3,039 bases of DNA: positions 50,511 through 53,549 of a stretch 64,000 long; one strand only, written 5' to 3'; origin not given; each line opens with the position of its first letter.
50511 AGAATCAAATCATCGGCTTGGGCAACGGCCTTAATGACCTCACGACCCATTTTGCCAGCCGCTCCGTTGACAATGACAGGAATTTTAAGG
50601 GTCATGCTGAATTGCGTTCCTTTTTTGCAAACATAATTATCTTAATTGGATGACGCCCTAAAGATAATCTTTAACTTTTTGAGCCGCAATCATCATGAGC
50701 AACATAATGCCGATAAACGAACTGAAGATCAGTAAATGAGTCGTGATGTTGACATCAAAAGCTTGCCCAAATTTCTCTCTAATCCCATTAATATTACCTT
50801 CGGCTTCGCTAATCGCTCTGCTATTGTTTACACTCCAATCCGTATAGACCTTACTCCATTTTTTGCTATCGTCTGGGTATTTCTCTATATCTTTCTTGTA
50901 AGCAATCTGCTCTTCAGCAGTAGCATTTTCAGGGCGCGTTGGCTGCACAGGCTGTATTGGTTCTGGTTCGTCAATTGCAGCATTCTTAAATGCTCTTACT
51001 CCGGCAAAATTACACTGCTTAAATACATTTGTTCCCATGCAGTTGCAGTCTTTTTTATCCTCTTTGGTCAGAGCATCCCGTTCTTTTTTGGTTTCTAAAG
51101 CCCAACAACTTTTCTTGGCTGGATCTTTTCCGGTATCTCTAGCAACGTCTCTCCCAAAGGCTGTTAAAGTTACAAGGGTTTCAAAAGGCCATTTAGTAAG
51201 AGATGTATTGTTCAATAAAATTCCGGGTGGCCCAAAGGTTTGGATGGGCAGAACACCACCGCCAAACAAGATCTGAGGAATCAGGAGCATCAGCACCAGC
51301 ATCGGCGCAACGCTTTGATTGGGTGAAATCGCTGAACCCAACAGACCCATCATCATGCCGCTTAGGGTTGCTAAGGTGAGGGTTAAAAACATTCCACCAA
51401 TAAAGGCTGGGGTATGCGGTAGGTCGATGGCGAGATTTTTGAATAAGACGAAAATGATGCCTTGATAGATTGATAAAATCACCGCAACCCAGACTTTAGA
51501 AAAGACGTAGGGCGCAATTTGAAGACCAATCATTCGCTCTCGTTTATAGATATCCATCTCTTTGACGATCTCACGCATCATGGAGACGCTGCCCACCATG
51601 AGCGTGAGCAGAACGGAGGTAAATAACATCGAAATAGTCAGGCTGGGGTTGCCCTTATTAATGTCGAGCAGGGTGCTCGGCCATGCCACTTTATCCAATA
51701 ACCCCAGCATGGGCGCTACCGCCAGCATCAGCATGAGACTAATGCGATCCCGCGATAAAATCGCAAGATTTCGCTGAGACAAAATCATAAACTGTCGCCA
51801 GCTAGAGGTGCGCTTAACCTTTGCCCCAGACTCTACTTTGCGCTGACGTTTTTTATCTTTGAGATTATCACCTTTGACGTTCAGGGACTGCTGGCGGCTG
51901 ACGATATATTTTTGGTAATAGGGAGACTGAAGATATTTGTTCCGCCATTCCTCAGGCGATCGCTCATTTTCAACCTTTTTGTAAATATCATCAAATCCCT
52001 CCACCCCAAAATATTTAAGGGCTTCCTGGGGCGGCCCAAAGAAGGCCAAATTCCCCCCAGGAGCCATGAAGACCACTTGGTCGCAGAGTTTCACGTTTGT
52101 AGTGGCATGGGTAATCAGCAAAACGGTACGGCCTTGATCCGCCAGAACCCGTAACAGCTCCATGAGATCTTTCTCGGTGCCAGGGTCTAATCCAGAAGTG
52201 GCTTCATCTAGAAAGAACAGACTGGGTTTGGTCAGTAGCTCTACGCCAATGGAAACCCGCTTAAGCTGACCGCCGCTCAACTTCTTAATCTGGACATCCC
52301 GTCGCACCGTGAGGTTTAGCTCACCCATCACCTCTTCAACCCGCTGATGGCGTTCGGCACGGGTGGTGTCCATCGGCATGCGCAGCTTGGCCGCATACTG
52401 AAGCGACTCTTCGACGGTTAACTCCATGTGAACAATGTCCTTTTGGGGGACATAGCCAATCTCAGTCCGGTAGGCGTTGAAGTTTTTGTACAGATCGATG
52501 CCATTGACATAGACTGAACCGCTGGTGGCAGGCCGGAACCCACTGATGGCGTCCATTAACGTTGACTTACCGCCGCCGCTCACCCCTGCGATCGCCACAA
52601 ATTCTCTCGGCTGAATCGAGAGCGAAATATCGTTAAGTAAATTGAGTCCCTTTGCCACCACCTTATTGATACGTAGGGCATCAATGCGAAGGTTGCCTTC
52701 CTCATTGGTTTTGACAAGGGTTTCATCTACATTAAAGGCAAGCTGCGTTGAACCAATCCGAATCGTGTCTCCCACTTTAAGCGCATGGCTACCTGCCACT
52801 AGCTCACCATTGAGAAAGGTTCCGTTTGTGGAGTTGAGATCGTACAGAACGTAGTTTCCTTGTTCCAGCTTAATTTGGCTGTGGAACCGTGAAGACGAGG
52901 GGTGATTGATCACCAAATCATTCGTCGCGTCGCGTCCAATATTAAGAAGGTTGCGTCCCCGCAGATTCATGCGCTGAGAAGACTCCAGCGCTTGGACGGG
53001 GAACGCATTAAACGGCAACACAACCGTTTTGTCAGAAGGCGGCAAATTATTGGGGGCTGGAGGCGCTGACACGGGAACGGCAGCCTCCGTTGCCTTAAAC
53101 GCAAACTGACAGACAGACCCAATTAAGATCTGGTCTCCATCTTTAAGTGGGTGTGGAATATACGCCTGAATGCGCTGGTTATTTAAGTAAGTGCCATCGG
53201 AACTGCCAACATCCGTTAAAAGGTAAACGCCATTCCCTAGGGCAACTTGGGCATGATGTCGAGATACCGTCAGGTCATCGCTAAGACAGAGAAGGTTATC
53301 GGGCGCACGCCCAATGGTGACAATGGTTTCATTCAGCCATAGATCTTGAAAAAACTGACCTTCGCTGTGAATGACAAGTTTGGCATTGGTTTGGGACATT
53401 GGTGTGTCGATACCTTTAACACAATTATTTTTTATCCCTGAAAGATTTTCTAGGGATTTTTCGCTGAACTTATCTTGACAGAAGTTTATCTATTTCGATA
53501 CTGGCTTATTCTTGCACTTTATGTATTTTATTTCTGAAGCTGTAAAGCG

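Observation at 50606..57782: FHA-domain signalling island: divergent pair of FHA-FHA-ABCG transporters plus an FHA-fused adenylate cyclase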

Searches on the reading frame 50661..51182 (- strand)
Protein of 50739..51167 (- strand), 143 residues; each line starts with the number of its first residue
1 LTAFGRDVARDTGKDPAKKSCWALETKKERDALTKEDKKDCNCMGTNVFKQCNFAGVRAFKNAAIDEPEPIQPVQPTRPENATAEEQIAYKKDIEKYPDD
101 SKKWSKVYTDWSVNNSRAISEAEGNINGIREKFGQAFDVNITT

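Call 75: search_protein_representatives(protein=window:50739-51167:-)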
Query: 143 residues. Proteins with E-value up to 0.001 (for the whole library): 102; up to 1e-10: 27; up to 1e-30: 1. The best 102 are listed.
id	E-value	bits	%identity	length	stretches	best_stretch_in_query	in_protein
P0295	5.8e-53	195.2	65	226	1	1-141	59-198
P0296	1.8e-20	89.9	36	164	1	12-142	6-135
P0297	4.1e-20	88.7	38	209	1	13-142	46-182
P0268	6.4e-20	88.1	39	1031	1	13-141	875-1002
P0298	3.1e-19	85.9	39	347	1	10-142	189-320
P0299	1.5e-18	83.6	40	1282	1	12-141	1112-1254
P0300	1.9e-17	80.1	46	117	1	53-141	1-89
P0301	9.7e-17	77.8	39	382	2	19-94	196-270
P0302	1.5e-16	77.2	32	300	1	8-141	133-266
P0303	4.2e-16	75.7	37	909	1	12-141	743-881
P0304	2.8e-15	73.0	42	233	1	11-141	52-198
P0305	5.6e-15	72.1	37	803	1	12-141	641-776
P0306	7.5e-15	71.7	40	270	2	12-79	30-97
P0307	1.2e-14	71.1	39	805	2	12-89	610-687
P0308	5.0e-14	69.0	35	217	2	12-89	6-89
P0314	1.6e-12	64.1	41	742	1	12-140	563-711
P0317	5.6e-12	62.3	34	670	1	12-141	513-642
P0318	1.0e-11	61.5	37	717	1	12-141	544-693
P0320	3.5e-11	59.8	38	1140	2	12-75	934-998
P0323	3.0e-10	56.8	29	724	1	9-104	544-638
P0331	2.2e-09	54.0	35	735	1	12-141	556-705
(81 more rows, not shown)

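Call 77: search_protein_families(library=pfam, proteins=[P0299, P0305, P0314, P0317, P0318, P0323, P0331, P0320], max_evalue=0.00001)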
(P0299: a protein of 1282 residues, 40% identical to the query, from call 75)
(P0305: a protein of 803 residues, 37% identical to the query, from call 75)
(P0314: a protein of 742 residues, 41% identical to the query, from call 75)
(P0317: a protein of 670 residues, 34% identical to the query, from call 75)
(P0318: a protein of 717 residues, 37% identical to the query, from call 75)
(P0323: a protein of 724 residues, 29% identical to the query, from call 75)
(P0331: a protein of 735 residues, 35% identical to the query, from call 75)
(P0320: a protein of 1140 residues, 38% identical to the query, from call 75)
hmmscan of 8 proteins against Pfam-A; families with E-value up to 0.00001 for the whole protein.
P0299 (1282 aa): 7 families
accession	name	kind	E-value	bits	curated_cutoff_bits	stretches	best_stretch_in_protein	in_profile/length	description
PF00498.31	FHA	-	3.3e-39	133.6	20.7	2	400-465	1-66/67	FHA domain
PF00005.33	ABC_tran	-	1.4e-28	100.6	25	1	616-763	1-137/137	ABC transporter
PF16697.10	Yop-YscD_cpl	-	2.6e-25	88.9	33.2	2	393-466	12-84/94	Inner membrane component of T3SS, cytoplasmic domain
PF01061.29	ABC2_membrane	-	1.6e-19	70.8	26.9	1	903-1108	2-208/211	ABC-2 type transporter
PF12770.12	CHAT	-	1.4e-12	48.1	24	1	114-340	15-272/289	CHAT domain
PF02463.25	SMC_N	-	3.1e-07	30.5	40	0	723-806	125-211/220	RecF/RecN/SMC N terminal domain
PF12698.13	ABC2_membrane_3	-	1.1e-06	28.5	31.6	1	938-1109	144-318/347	ABC-2 family transporter protein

P0305 (803 aa): 7 families
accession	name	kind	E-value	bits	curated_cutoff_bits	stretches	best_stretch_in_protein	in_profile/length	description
PF00005.33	ABC_tran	-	4.9e-33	115.1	25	1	118-265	1-137/137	ABC transporter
PF00498.31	FHA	-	4.5e-21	75.5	20.7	1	17-80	2-67/67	FHA domain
PF01061.29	ABC2_membrane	-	1.3e-20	74.3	26.9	1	428-635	1-206/211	ABC-2 type transporter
PF16697.10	Yop-YscD_cpl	-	1.9e-11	44.5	33.2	1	13-88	15-92/94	Inner membrane component of T3SS, cytoplasmic domain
PF13304.12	AAA_21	-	9.9e-11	42.7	27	0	130-219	1-93/304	AAA domain, putative AbiEii toxin, Type IV TA system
PF12698.13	ABC2_membrane_3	-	3.4e-07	30.1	31.6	1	472-617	150-297/347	ABC-2 family transporter protein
PF02463.25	SMC_N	-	2e-06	27.9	40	1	128-306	24-209/220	RecF/RecN/SMC N terminal domain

P0314 (742 aa): 2 families
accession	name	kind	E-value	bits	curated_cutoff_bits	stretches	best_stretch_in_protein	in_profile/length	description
PF00005.33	ABC_tran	-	7.3e-24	85.4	25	1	54-200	1-136/137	ABC transporter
PF01061.29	ABC2_membrane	-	4.1e-15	56.3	26.9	1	352-558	2-207/211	ABC-2 type transporter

P0317 (670 aa): 4 families
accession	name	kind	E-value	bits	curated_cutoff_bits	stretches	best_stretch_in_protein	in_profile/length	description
PF00005.33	ABC_tran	-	1.5e-27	97.3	25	1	15-162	1-137/137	ABC transporter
PF01061.29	ABC2_membrane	-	6e-19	68.9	26.9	1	300-510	1-209/211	ABC-2 type transporter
PF12698.13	ABC2_membrane_3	-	5.7e-13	49.1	31.6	1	350-513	159-320/347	ABC-2 family transporter protein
PF13304.12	AAA_21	-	3.8e-06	27.6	27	0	110-191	220-298/304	AAA domain, putative AbiEii toxin, Type IV TA system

P0318 (717 aa): 3 families
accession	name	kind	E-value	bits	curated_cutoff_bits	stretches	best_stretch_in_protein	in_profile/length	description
PF01061.29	ABC2_membrane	-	3.2e-19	69.7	26.9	1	334-539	3-207/211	ABC-2 type transporter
PF00005.33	ABC_tran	-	5.8e-16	59.8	25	1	39-180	2-136/137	ABC transporter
PF12698.13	ABC2_membrane_3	-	2.5e-08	33.9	31.6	1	425-546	204-322/347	ABC-2 family transporter protein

P0323 (724 aa): 2 families
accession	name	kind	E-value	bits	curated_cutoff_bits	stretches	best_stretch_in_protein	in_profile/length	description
PF00005.33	ABC_tran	-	2.5e-22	80.4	25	1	40-186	1-136/137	ABC transporter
PF01061.29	ABC2_membrane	-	1.1e-15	58.2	26.9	1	335-543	2-208/211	ABC-2 type transporter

P0331 (735 aa): 3 families
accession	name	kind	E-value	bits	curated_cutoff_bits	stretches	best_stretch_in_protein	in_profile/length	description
PF01061.29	ABC2_membrane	-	1.1e-19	71.2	26.9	1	349-552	6-208/211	ABC-2 type transporter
PF12698.13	ABC2_membrane_3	-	1.7e-09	37.7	31.6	1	400-558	165-322/347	ABC-2 family transporter protein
PF00005.33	ABC_tran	-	1.6e-07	32.4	25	1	50-182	3-124/137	ABC transporter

P0320 (1140 aa): 7 families
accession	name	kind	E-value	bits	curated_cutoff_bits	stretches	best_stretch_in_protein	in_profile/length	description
PF00498.31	FHA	-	7.1e-54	180.6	20.7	3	29-92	2-67/67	FHA domain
PF16697.10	Yop-YscD_cpl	-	1.8e-37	127.9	33.2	2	13-93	4-85/94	Inner membrane component of T3SS, cytoplasmic domain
PF00005.33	ABC_tran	-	1.4e-25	90.9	25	1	425-572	1-137/137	ABC transporter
PF01061.29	ABC2_membrane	-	9.6e-19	68.2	26.9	1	720-931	1-209/211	ABC-2 type transporter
PF13304.12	AAA_21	-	5.3e-11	43.6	27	1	527-601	221-298/304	AAA domain, putative AbiEii toxin, Type IV TA system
PF12698.13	ABC2_membrane_3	-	8.7e-07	28.8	31.6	1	779-932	163-319/347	ABC-2 family transporter protein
PF02463.25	SMC_N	-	5.6e-06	26.4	40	0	533-613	126-209/220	RecF/RecN/SMC N terminal domain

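Call 81: predict_structure(alignment_id=A5)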
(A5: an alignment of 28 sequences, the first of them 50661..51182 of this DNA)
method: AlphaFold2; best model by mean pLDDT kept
length: 174 residues; sequences in the alignment: 28
mean_pLDDT: 89.8   pTM: 0.72
mean pLDDT of the five models: 89.8, 85.5, 85.4, 84.9, 82.2
residues with pLDDT >= 90: 99; 70-90: 71; 50-70: 4; < 50: 0
segments of 3 or more residues with pLDDT < 50: none
pLDDT, mean of each block of 10 residues (from residue 1): 73 86 82 89 91 90 88 93 92 95 97 95 93 89 84 94 96 91
secondary structure, 60 per line:
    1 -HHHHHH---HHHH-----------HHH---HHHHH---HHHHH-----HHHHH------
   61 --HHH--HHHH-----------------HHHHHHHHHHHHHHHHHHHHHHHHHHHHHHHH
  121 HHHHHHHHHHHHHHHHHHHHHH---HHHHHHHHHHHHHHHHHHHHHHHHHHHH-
elements in order: H2-7 H11-14 H32-36 H40-44 H50-54 H68-71 H89-142 H146-173

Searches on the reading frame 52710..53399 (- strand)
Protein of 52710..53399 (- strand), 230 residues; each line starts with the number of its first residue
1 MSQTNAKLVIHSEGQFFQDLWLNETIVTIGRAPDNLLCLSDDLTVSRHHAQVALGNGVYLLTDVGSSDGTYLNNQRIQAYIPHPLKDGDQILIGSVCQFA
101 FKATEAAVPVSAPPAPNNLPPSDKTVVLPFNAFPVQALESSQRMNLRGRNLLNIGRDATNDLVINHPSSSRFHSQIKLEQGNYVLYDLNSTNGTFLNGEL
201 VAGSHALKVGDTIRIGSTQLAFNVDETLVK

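Call 36: search_solved_structures(query=window:52710-53399:-, max_evalue=0.001, show_alignments=3)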
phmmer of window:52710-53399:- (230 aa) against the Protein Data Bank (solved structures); distinct sequences matched with E-value up to 0.001: 32.
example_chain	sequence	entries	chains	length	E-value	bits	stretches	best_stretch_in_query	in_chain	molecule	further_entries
2jqj_A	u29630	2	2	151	4.9e-10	42.6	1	140-217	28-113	DNA damage response protein kinase DUN1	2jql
2kkl_A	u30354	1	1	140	5e-10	42.5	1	20-95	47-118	Uncharacterized protein Mb1858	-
2kfu_A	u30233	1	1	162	5.4e-10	42.4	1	19-95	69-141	Rv1827 pThr 22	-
6i2p_D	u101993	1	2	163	5.5e-10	42.4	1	19-95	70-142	Glycogen accumulation regulator GarA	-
7rj3_A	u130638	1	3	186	7.2e-10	42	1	19-95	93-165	Glycogen accumulation regulator GarA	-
6i2q_B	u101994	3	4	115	9.2e-10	41.7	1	20-95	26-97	Glycogen accumulation regulator GarA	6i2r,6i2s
8p5r_G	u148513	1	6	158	1.9e-09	40.7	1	20-95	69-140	Glycogen accumulation regulator GarA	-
2kb3_A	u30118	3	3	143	4.4e-09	39.4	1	20-96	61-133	Oxoglutarate dehydrogenase inhibitor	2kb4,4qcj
8p5x_G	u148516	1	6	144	4.5e-09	39.4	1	20-96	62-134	Oxoglutarate dehydrogenase inhibitor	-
6cah_A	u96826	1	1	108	1.2e-06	31.5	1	152-227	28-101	ABC transporter ATP-binding/permease protein Rv1747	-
6ccd_A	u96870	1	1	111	4.6e-06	29.6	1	138-201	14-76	ABC transporter ATP-binding/permease protein Rv1747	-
2fez_A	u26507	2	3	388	6.6e-06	29.1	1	28-223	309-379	Probable regulatory protein embR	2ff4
1uht_A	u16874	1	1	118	9e-06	28.6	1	145-217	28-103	expressed protein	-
6hc0_B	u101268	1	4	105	1.2e-05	28.2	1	24-97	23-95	GGDEF domain protein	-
6hc1_A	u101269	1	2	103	1.3e-05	28.1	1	23-97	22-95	GGDEF domain protein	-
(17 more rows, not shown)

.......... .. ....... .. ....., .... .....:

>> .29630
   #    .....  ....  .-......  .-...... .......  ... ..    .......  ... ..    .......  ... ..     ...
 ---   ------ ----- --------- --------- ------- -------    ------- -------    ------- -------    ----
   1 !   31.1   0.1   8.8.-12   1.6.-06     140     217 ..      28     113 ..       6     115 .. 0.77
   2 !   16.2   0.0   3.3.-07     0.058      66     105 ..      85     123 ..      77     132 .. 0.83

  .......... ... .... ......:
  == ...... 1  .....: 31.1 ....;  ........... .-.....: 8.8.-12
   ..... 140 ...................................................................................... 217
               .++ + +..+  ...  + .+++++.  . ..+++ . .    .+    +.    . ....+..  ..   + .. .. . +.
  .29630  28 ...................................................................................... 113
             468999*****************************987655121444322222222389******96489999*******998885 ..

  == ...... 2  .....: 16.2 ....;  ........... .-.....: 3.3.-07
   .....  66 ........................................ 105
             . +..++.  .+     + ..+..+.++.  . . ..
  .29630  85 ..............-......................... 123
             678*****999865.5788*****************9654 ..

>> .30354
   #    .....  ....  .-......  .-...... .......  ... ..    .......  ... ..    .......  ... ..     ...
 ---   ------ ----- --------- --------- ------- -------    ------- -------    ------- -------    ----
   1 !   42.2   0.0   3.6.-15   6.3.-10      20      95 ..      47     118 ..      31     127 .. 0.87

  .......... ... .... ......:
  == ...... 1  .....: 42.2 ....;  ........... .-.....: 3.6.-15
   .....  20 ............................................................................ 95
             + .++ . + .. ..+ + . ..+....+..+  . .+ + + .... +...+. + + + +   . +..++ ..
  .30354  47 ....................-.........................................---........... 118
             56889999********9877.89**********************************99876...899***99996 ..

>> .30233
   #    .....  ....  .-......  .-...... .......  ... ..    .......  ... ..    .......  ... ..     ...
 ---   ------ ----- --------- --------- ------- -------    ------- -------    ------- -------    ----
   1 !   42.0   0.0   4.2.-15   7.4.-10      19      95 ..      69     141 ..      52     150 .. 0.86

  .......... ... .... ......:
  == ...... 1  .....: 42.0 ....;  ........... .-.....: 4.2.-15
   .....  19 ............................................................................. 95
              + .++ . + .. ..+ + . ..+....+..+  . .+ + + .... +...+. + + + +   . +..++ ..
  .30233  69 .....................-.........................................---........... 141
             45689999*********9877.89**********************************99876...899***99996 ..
